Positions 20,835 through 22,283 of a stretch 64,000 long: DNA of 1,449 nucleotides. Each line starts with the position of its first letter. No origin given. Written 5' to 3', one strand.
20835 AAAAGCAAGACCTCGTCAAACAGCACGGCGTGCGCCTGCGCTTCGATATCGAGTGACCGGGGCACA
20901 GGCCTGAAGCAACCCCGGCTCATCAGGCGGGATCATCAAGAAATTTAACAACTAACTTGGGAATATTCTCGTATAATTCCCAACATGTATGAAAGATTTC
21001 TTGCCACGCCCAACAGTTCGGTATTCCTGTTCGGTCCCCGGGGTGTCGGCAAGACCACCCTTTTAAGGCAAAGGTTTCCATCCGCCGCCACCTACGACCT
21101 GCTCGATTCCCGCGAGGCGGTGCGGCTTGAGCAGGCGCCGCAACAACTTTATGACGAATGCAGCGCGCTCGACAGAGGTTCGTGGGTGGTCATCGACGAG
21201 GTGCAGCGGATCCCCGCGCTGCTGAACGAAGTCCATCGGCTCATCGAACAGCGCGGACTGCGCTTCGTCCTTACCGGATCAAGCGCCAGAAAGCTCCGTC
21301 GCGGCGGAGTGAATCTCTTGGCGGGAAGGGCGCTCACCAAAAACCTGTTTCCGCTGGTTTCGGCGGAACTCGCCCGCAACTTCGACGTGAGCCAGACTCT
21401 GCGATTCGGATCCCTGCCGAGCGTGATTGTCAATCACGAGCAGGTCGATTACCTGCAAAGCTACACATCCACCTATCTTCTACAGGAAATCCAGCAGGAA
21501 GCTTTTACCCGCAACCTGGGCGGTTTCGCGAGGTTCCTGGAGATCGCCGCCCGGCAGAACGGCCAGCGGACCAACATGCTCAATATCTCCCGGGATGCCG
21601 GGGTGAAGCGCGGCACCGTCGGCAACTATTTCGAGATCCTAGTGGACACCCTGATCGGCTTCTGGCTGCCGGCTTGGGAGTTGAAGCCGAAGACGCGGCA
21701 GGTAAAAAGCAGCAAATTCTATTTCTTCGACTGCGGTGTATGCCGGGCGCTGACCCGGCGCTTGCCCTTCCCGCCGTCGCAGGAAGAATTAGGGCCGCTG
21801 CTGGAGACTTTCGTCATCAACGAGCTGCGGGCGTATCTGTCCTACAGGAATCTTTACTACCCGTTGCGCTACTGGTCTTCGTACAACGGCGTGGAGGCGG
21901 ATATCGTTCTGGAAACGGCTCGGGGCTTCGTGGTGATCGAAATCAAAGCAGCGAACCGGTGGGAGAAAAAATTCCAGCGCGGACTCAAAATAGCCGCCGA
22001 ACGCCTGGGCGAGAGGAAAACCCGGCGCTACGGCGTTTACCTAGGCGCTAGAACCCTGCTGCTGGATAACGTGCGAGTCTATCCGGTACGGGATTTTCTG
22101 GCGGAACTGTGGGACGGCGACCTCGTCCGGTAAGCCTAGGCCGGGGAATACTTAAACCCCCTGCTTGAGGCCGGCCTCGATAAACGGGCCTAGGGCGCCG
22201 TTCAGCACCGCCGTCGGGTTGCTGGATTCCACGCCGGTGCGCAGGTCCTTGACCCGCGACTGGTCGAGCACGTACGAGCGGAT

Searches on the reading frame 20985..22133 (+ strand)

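Call 10: search_protein_families(library=pfam, proteins=[window:20985-22133:+], max_evalue=0.001)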
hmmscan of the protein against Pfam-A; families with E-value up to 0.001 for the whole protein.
window:20985-22133:+ (382 aa): 8 families
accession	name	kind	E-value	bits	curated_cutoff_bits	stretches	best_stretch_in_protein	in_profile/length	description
PF13635.12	DUF4143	-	2.8e-31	108.9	28.1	1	168-322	3-159/160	Domain of unknown function (DUF4143)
PF13173.12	AAA_14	-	2.7e-21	76.4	27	1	11-129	3-128/129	AAA domain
PF13401.12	AAA_22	-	1.1e-07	32.6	27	0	47-99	67-123/130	AAA domain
PF07728.20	AAA_5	-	0.00012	22.6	22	0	38-94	41-97/139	AAA domain (dynein-related subfamily)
PF13191.12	AAA_16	-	0.00014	22.8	32.6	0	9-35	24-49/167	AAA ATPase domain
PF25199.1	nSTAND_NTPase5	-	0.00016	21.9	34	1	11-97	42-131/145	Novel STAND NTPase 5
PF24389.1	ORC-CDC6-like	-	0.00031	20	27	1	7-28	30-50/571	ORC-CDC6-like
PF01637.24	ATPase_2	-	0.00041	20.7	33.2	0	8-29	18-39/225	ATPase domain predominantly from Archaea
